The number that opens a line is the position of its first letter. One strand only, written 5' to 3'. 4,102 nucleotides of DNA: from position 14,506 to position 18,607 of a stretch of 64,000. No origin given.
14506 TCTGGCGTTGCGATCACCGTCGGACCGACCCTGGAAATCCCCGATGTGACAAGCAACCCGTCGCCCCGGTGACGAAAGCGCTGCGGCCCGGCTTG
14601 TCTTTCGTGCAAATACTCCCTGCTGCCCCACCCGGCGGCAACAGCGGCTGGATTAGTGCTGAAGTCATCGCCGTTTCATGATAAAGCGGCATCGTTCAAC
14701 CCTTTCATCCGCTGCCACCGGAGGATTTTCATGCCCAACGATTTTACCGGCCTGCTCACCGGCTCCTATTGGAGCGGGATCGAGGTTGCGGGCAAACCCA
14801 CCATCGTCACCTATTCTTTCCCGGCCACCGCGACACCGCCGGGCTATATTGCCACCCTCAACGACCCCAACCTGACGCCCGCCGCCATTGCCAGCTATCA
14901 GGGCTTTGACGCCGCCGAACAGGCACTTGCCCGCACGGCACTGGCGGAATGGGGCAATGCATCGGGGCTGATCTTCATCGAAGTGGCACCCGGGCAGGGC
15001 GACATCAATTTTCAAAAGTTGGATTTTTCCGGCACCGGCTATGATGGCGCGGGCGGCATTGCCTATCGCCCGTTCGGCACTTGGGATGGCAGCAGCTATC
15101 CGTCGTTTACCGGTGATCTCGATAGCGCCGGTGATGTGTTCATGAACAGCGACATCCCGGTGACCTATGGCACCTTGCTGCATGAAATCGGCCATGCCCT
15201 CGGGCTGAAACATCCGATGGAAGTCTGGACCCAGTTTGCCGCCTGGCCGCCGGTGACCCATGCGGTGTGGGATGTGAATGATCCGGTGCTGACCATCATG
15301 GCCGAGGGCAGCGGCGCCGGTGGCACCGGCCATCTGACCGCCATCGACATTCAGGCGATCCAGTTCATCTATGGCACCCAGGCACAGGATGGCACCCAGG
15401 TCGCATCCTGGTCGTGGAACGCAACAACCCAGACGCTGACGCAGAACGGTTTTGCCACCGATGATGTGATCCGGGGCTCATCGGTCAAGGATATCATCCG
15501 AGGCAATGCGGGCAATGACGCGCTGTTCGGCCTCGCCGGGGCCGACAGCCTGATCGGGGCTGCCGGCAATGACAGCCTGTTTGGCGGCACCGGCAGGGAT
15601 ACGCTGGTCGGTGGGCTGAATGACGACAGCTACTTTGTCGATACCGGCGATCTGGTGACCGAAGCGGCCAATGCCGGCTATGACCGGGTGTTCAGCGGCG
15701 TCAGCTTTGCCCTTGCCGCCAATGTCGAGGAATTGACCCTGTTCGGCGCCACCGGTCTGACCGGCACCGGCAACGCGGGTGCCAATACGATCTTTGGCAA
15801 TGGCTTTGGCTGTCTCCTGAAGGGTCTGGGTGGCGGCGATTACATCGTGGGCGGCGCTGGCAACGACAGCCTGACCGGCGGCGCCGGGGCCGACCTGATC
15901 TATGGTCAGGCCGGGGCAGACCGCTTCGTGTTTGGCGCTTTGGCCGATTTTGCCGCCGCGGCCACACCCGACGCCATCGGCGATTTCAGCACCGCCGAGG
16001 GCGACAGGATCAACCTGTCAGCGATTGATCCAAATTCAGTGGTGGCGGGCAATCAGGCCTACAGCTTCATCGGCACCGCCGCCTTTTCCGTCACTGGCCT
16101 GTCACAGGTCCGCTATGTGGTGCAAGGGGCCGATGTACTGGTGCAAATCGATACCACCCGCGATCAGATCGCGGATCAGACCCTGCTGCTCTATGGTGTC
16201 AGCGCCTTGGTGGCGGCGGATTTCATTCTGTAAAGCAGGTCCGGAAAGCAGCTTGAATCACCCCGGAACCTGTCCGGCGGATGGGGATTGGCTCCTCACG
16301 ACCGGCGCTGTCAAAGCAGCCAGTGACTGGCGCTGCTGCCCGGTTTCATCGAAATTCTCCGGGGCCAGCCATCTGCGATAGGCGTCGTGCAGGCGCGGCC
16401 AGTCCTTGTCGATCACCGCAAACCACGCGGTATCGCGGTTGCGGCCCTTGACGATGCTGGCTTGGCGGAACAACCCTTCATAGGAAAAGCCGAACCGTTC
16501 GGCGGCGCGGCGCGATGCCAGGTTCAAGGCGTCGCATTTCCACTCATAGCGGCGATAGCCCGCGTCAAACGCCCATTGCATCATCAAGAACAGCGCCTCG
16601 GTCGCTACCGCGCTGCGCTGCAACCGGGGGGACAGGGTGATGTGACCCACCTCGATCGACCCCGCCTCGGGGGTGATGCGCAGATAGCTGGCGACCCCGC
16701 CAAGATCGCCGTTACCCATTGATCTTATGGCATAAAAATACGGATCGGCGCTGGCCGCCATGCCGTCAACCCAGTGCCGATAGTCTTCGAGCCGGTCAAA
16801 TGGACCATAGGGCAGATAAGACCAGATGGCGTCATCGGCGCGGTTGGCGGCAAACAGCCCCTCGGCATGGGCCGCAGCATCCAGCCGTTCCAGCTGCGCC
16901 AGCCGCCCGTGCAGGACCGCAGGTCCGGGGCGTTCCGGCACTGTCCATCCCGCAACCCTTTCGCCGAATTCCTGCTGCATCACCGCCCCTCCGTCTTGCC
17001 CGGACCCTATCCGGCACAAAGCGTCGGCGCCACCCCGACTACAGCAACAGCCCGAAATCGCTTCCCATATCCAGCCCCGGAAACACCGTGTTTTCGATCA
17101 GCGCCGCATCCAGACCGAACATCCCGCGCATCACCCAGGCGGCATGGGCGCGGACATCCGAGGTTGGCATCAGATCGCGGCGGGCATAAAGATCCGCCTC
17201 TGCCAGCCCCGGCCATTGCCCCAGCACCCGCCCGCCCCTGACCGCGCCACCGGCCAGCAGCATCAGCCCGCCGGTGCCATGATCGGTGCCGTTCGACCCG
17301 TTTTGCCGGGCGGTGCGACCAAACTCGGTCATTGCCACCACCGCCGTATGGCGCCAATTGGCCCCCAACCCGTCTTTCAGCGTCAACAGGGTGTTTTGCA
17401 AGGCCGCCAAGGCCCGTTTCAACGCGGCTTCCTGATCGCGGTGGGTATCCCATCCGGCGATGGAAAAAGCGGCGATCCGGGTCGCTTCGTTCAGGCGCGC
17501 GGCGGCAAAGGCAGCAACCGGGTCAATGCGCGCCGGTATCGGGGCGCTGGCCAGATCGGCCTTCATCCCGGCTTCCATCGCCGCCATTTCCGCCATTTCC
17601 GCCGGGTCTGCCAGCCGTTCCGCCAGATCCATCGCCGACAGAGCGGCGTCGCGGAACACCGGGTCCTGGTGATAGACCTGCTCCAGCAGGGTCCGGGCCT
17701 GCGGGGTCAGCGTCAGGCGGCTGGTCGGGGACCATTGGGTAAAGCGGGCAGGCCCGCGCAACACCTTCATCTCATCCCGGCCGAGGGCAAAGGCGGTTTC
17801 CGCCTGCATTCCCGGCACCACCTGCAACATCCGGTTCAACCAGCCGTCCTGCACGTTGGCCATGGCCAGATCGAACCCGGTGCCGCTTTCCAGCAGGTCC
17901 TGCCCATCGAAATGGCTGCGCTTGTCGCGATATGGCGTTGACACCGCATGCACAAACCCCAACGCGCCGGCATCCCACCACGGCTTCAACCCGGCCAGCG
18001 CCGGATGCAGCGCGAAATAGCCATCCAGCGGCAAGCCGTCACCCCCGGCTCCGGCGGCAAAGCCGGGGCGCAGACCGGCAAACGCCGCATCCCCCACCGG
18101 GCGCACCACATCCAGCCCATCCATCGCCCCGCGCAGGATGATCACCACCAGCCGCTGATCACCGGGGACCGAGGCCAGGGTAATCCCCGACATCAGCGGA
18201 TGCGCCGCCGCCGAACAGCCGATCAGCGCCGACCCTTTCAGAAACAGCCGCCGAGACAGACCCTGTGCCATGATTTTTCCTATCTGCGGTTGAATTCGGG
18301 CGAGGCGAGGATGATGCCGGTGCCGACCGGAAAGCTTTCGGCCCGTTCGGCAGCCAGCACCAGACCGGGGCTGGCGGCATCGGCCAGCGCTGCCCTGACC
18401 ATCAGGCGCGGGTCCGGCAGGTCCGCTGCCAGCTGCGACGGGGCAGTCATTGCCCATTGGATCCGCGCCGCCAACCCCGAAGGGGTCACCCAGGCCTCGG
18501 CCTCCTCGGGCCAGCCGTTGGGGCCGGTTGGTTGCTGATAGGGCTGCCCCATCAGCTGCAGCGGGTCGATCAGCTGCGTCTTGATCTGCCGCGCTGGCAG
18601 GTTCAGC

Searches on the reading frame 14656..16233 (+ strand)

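Call 50: search_protein_families(library=pfam, proteins=[window:14656-16233:+], max_evalue=0.00001)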
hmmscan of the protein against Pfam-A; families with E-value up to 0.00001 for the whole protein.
window:14656-16233:+ (525 aa): 1 family
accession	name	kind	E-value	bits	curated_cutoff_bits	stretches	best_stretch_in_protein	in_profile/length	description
PF00353.25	HemolysinCabind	-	1.5e-19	70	23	2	390-423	2-35/36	RTX calcium-binding nonapeptide repeat (4 copies)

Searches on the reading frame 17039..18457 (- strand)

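Call 50: search_protein_families(library=pfam, proteins=[window:17039-18457:-], max_evalue=0.00001)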
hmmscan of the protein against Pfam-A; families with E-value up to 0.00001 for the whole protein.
window:17039-18457:- (472 aa): 1 family
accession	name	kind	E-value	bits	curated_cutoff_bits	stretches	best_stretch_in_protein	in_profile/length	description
PF07394.17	DUF1501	-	5.9e-36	124.9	27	1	101-448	2-378/390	Protein of unknown function (DUF1501)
